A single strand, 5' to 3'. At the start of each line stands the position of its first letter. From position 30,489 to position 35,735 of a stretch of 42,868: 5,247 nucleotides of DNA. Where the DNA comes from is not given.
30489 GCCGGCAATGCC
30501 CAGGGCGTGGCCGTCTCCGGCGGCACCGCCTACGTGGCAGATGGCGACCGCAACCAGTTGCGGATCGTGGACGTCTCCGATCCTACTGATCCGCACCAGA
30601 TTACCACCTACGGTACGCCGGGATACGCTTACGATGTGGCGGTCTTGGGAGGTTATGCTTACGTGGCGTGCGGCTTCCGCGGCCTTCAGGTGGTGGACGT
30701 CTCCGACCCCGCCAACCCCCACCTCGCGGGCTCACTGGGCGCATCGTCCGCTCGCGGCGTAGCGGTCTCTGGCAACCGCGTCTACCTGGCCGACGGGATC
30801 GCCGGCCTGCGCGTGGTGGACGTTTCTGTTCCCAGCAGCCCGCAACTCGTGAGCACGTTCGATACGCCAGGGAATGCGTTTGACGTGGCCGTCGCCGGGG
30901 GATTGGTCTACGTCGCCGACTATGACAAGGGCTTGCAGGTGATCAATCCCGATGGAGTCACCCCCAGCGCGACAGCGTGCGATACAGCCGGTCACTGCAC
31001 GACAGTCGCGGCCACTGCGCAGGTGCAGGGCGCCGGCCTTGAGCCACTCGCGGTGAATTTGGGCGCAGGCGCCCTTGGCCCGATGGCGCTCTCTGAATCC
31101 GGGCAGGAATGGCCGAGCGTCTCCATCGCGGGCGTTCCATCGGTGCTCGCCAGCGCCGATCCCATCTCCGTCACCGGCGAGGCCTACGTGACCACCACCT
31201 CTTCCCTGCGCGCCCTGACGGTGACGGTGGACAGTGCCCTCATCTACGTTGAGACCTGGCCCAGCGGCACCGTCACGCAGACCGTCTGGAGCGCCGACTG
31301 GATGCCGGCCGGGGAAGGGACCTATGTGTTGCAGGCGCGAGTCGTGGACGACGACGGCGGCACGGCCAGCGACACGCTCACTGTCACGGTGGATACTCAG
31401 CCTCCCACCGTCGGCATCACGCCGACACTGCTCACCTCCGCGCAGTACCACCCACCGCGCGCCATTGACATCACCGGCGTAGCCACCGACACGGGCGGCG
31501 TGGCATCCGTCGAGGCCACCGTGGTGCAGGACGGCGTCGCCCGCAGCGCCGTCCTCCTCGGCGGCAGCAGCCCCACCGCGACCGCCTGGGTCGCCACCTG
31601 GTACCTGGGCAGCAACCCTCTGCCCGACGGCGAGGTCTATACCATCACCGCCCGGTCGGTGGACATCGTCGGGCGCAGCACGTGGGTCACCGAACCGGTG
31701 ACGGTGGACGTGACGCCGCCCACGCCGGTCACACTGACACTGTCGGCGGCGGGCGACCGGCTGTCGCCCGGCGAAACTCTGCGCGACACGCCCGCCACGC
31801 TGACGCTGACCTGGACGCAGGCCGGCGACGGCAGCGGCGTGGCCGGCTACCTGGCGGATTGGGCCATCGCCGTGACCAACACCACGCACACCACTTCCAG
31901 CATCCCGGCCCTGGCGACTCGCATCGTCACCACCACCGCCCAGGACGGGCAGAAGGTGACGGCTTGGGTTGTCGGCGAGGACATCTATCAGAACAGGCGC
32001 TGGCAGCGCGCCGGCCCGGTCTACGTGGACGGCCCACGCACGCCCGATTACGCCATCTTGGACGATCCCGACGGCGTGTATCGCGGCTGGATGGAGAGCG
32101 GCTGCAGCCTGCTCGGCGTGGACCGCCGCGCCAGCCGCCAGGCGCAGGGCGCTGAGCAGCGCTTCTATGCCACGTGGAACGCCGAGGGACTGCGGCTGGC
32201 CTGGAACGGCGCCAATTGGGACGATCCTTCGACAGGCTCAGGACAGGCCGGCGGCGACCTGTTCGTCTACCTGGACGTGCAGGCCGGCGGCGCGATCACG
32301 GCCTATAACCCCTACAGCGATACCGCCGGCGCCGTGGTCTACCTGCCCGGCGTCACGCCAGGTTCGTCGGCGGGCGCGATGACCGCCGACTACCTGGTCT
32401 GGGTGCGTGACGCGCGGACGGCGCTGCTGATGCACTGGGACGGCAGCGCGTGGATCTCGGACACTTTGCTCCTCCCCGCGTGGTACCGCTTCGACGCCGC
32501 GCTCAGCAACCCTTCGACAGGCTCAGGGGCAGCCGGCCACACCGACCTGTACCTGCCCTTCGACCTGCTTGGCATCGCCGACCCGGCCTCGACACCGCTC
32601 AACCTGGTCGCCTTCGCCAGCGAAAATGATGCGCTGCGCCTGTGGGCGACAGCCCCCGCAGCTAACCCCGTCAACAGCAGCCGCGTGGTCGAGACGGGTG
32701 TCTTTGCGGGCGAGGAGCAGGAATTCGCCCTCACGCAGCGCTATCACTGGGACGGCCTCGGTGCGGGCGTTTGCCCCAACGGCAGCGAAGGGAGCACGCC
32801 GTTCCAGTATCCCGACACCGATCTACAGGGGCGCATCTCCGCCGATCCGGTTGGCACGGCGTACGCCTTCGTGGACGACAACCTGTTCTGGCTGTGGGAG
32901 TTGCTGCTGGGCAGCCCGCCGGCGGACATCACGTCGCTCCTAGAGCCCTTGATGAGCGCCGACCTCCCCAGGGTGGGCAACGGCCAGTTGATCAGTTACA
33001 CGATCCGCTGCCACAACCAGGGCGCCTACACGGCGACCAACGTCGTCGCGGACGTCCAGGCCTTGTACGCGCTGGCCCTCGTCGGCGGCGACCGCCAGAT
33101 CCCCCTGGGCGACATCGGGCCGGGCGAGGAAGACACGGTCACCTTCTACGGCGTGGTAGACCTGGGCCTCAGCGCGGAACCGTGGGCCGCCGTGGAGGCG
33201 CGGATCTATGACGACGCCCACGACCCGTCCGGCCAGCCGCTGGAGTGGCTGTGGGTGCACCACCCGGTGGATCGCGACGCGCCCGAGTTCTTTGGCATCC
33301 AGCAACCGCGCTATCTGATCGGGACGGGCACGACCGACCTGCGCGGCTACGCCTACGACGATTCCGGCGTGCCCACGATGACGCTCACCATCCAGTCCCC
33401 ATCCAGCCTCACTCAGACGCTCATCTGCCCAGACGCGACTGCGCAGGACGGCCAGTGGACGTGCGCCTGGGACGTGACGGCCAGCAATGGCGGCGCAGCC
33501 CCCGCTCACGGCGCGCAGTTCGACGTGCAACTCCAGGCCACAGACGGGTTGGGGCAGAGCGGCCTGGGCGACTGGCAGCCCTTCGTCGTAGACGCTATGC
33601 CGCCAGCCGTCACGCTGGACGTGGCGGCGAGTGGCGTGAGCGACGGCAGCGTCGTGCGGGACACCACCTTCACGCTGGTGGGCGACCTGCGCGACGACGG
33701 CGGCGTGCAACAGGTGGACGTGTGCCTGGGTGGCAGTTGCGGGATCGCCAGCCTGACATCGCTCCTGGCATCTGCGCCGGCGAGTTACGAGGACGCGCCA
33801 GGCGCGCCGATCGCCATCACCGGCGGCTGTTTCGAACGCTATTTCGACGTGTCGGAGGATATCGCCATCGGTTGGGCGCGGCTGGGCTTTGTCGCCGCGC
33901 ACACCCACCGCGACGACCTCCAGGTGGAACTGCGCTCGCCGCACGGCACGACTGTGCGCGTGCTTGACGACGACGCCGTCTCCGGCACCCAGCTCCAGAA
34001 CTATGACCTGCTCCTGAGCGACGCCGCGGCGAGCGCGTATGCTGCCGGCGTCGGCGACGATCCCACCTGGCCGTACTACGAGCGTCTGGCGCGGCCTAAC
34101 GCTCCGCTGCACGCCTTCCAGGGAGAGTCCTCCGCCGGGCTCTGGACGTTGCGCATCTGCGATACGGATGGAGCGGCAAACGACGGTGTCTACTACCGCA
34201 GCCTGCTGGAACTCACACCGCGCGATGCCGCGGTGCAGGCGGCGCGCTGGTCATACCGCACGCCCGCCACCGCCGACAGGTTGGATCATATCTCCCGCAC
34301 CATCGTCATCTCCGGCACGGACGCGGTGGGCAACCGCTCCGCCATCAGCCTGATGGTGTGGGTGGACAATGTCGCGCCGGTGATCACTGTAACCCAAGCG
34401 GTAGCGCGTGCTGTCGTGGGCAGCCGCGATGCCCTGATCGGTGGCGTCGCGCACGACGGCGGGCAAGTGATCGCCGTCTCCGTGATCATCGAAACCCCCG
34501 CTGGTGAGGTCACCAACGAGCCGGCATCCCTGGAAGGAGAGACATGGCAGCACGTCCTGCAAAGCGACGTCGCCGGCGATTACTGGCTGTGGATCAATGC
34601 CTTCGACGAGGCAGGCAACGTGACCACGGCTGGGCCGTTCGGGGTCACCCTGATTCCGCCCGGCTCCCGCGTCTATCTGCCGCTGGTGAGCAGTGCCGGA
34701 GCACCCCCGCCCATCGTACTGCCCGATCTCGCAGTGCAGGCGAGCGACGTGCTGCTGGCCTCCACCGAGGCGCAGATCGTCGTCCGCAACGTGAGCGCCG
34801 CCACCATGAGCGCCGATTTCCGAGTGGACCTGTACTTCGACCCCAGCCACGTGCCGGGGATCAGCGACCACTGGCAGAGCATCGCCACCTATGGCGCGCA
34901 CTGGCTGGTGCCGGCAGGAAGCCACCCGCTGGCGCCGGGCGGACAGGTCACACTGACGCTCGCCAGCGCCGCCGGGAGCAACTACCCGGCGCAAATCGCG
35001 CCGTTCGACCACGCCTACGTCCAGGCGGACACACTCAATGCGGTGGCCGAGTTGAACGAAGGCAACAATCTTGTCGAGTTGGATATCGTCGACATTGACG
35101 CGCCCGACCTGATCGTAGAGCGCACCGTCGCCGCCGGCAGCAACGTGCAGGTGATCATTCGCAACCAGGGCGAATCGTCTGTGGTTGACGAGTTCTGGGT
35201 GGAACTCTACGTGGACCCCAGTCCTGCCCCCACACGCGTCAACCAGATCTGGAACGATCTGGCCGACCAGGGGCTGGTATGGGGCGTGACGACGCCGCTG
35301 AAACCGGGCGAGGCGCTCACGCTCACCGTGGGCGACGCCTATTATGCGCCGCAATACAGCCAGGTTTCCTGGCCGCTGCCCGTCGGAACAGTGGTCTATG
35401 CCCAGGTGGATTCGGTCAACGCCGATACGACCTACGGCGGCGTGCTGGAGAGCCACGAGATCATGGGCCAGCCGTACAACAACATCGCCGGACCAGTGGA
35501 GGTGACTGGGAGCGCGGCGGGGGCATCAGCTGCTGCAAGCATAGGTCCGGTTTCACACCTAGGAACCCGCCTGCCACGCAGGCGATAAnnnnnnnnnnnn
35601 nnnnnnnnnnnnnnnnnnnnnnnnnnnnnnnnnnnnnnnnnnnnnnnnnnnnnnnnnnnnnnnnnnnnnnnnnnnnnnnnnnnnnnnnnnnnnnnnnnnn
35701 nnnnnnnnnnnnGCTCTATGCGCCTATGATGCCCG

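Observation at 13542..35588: Uninterrupted 22-kb gene for a ~7,348-aa polytopic protein with an unusual combination of adhesion, lectin and propeller modules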

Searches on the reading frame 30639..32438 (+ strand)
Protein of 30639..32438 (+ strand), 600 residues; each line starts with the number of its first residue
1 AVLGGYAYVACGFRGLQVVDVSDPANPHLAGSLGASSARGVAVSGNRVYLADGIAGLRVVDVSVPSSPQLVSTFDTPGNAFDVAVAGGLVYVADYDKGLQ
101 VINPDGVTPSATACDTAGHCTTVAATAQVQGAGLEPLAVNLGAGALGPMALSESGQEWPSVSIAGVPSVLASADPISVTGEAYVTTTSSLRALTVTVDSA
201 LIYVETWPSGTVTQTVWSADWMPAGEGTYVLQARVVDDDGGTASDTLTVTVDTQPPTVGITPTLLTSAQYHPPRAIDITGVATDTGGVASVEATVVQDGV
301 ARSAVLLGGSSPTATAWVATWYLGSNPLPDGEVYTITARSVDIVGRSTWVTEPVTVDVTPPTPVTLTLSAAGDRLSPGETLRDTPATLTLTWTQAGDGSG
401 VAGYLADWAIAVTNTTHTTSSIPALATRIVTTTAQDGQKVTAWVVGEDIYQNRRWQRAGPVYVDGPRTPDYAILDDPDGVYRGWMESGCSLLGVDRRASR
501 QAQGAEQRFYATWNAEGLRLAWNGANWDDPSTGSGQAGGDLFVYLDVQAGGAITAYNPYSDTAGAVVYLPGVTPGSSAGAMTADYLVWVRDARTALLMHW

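Call 31: search_protein_families(library=pfam, proteins=[window:30639-32438:+], max_evalue=0.01)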
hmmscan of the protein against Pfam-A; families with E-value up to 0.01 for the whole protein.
window:30639-32438:+ (600 aa): 3 families
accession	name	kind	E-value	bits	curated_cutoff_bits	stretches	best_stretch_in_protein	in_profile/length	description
PF08309.17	LVIVD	-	1e-26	92.4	20.2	3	37-76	3-42/42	LVIVD repeat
PF01436.27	NHL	-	0.0055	17.1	20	0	82-96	6-21/28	NHL repeat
PF13750.12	Big_3_3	-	0.0081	16.3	27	0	214-348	4-138/157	Bacterial Ig-like domain (group 3)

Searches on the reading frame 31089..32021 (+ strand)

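Call 90: search_protein_families(library=pfam, proteins=[window:31089-32021:+], max_evalue=1)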
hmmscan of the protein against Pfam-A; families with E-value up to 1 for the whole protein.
window:31089-32021:+ (311 aa): 4 families
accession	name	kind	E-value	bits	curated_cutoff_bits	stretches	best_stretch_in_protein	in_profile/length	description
PF13750.12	Big_3_3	-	0.0042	17.2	27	1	64-197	4-137/157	Bacterial Ig-like domain (group 3)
PF22352.2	K319L-like_PKD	-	0.014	15.8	27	1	75-101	58-84/84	K319L-like, PKD domain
PF04234.18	CopC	-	0.054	15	23.3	0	63-101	54-92/92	CopC domain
PF07495.19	Y_Y_Y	-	0.065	13.6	26.6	1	68-101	29-62/65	Y_Y_Y domain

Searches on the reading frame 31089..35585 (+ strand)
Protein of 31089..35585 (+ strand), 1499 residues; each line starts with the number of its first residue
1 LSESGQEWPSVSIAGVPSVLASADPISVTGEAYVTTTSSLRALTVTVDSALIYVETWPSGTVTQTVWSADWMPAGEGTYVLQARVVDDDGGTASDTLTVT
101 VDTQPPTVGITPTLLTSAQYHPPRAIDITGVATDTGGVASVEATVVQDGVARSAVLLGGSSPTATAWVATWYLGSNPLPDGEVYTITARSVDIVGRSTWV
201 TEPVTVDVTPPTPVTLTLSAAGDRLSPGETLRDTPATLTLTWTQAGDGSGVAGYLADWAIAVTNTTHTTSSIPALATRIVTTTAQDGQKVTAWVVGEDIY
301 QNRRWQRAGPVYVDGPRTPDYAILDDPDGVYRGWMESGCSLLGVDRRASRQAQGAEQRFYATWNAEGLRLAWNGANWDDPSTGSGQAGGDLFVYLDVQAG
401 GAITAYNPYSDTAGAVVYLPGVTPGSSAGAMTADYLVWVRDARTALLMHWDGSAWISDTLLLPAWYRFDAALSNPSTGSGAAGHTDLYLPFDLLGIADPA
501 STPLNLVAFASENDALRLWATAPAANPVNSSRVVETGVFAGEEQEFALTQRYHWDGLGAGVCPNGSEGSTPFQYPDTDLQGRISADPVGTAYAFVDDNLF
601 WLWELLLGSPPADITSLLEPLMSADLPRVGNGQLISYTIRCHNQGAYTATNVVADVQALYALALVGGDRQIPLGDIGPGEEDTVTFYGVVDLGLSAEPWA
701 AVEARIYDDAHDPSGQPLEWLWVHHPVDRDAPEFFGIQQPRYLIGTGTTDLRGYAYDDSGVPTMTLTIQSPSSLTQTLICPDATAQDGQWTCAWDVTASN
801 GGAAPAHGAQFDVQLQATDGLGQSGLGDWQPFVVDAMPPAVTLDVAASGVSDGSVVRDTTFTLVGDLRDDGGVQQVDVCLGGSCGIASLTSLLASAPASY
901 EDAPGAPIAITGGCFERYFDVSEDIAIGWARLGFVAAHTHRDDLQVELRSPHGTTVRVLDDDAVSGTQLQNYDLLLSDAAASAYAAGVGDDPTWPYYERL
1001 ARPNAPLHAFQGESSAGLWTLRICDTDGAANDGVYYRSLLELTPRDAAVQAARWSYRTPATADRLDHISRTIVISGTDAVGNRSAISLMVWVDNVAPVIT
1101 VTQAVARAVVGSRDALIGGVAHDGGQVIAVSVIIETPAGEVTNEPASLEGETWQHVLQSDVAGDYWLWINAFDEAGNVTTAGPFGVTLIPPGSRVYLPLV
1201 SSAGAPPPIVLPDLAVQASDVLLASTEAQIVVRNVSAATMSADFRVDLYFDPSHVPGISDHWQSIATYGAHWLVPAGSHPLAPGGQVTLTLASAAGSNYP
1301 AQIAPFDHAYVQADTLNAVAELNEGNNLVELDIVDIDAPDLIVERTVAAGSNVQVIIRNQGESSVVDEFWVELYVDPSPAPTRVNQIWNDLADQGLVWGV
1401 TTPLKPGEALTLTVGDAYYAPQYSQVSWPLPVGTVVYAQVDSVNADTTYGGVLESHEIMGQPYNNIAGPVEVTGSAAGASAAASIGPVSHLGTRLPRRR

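Call 64: search_solved_structures(query=window:31089-35585:+, max_evalue=0.1)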
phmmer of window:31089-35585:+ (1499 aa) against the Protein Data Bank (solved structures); distinct sequences matched with E-value up to 0.1: 0.
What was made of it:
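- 31122..34667 (+): Conserved C-terminal module, aa 5861-7042. It holds Ig-like domains, an unassigned 330-aa region, a weak DUF11 match and a P_proprotein domain (aa 6786-6879). No PDB sequence relative (call 64).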

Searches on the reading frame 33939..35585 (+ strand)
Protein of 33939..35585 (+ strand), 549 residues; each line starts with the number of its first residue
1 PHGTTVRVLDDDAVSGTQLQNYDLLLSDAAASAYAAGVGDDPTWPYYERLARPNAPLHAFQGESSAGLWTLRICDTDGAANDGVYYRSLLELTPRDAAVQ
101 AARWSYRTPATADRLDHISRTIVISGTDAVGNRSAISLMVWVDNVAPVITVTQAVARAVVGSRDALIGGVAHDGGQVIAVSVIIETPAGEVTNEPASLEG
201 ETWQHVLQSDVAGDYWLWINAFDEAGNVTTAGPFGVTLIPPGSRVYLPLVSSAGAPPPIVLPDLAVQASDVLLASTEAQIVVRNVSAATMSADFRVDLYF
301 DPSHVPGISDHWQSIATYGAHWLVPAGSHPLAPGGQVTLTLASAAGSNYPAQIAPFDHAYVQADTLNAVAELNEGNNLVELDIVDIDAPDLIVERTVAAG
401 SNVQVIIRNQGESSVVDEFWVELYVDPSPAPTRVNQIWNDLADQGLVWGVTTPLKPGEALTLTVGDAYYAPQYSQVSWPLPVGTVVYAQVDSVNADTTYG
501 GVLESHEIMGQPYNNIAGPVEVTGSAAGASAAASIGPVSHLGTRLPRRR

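Call 31: search_protein_families(library=pfam, proteins=[window:33939-35585:+], max_evalue=0.01)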
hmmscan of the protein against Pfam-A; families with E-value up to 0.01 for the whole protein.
window:33939-35585:+ (549 aa): 2 families
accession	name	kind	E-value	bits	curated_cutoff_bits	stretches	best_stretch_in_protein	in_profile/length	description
PF07705.17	CARDB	-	2.8e-06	27.9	22.7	0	278-378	23-98/101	CARDB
PF19077.6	Big_13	-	0.0054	17.6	27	0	180-237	41-99/102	Bacterial Ig-like domain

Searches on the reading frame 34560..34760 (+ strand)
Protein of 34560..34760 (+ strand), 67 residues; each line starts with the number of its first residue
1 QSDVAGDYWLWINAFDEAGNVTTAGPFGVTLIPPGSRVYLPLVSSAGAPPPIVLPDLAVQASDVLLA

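Call 75: search_protein_families(library=ncbifam, proteins=[window:34560-34760:+], max_evalue=10)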
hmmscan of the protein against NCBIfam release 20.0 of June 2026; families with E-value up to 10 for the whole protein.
window:34560-34760:+ (67 aa): 1 family
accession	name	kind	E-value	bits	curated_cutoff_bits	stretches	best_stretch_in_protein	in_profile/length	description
NF050076.1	sort_motif_YLP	domain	0.023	14.5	15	1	36-44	2-10/11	YLP-box putative sorting motif-containing protein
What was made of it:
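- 34668..34694 (+): YLP-box putative sorting motif (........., aa 7043-7051). Here it is internal. NF050076 scores 14.5 bits against a cut-off of 15 (call 75).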
